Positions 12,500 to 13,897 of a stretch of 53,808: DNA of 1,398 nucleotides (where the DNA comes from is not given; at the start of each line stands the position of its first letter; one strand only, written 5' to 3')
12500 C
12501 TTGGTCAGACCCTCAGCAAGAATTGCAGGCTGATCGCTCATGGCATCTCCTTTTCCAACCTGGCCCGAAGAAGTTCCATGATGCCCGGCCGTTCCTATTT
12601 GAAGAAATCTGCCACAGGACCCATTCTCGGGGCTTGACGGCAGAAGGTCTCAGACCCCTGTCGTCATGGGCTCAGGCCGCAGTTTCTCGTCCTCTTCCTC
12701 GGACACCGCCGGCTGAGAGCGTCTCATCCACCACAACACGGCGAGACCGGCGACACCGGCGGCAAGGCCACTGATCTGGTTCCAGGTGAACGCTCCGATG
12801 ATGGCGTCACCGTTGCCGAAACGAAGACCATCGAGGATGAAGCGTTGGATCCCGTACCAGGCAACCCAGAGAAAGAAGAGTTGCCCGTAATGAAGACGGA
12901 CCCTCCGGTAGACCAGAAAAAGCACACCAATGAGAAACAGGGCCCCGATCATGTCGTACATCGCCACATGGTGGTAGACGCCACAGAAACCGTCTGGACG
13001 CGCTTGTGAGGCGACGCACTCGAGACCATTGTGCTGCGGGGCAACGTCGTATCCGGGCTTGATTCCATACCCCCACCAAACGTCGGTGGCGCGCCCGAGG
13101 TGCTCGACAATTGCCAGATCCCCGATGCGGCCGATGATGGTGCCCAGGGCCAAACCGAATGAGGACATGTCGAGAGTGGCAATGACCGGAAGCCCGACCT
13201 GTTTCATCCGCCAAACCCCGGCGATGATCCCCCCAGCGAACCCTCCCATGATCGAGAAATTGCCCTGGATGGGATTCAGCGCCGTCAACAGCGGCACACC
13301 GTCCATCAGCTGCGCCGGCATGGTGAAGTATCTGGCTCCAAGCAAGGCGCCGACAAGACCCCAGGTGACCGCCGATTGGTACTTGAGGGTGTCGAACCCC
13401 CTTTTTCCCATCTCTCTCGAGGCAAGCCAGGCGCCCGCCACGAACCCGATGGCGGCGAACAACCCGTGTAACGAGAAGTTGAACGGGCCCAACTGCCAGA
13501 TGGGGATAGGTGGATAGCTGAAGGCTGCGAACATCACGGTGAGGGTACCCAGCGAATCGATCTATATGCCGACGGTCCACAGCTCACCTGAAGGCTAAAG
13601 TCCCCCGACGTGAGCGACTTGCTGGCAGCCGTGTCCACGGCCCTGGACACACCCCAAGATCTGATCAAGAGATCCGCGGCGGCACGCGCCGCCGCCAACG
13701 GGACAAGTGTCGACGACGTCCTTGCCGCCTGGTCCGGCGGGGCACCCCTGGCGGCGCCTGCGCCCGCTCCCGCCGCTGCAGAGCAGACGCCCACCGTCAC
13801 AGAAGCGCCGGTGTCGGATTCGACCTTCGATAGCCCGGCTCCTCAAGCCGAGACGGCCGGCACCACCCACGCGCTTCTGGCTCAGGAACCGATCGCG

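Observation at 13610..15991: Tandem paralogous 7-TM proteins, only one of which carries an extracytoplasmic cupredoxin domain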

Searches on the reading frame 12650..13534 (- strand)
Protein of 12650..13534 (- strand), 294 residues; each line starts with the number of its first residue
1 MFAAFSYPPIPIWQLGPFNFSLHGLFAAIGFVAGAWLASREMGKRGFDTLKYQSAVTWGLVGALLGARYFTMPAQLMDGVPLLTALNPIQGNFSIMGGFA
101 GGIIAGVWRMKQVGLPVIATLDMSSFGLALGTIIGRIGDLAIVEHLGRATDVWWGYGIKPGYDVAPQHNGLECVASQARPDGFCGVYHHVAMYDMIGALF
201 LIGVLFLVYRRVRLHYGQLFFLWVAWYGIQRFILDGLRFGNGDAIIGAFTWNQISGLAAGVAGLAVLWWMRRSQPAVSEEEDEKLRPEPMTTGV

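Call 4: search_protein_families(library=pfam, proteins=[window:12650-13534:-], max_evalue=1)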
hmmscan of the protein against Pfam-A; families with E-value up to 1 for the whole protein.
window:12650-13534:- (294 aa): 1 family
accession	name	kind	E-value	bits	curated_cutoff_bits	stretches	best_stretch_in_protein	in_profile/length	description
PF01790.23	LGT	-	1.2e-32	113.6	24.9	1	12-269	3-240/240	Prolipoprotein diacylglyceryl transferase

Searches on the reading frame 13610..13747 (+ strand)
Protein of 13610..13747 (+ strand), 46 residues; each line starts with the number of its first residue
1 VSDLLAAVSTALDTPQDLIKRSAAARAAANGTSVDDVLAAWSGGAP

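Call 61: search_solved_structures(query=A6, max_evalue=10, show_alignments=2)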
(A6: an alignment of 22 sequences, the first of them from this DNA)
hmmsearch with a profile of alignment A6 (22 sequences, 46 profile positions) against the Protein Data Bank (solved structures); distinct sequences matched with E-value up to 10: 3.
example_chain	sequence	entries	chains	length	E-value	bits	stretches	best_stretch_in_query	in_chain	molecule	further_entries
6jij_B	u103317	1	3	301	0.48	13.3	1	25-41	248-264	Replicative polyprotein 1ab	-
2e18_A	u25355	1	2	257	1.4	11.8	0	7-21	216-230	NH(3)-dependent NAD(+) synthetase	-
5usf_A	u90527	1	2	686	3.1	10.7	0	18-31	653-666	Tyrosyl-tRNA synthetase, putative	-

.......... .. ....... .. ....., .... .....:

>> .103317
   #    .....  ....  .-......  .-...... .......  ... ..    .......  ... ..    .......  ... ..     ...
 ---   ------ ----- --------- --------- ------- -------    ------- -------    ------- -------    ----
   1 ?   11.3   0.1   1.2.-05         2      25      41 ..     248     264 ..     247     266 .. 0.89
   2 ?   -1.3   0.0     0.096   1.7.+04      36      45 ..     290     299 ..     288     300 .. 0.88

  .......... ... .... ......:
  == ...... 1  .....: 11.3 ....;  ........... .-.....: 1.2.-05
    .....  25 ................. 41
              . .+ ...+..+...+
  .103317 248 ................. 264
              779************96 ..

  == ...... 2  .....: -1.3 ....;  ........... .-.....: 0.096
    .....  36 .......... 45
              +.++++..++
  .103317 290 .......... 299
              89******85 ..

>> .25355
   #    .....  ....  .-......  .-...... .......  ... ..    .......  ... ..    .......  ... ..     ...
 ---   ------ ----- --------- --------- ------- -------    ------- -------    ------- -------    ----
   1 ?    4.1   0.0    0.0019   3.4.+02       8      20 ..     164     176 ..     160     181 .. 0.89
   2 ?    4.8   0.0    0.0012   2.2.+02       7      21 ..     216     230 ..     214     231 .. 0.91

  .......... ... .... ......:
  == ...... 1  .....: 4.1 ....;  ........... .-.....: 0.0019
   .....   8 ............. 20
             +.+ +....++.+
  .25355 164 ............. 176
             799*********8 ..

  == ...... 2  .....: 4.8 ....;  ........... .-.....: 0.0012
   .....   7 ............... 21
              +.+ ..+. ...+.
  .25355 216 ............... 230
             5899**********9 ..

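Call 62: find_homologous_proteins(query=A6, max_evalue=0.001)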
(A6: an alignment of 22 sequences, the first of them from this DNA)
Query A6 (22 sequences) (46 aa, profile of the alignment): 56 proteins with E <= 0.001 among 8000 candidates.
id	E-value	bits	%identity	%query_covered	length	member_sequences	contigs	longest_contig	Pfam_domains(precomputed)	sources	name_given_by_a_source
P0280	1.1e-18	84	45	67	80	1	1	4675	-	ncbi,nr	ncbi:MAG: hypothetical protein HKN01_08315, partial [Acidimicrobiia bacterium]|nr:hypothetical prote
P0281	6.5e-18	82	67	100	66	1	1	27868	-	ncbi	ncbi:MAG: hypothetical protein WD895_02355, partial [Acidimicrobiia bacterium]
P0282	1.8e-16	77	47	93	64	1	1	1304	-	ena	-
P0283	3.4e-16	76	66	96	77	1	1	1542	-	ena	-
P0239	3.5e-16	76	70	100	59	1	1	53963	-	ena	-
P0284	1.2e-15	75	59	89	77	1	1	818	-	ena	-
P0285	1.7e-14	71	64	96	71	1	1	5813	-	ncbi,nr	ncbi:MAG TPA: hypothetical protein VFU96_02905, partial [Acidimicrobiia bacterium]|nr:hypothetical p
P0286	2.7e-14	70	43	100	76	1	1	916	-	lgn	-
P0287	5.3e-14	69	57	65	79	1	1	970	-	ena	-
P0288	1.3e-13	68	57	96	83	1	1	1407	-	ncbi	ncbi:MAG: hypothetical protein ACRDXF_08195, partial [Acidimicrobiia bacterium]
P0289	2.9e-13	67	55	96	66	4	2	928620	-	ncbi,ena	-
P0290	3.9e-13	66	52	96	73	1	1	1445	-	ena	-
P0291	1.9e-12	64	59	96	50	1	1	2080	-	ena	-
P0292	7.9e-12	62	45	63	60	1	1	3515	-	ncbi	-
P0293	8.8e-12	62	48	63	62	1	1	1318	-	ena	-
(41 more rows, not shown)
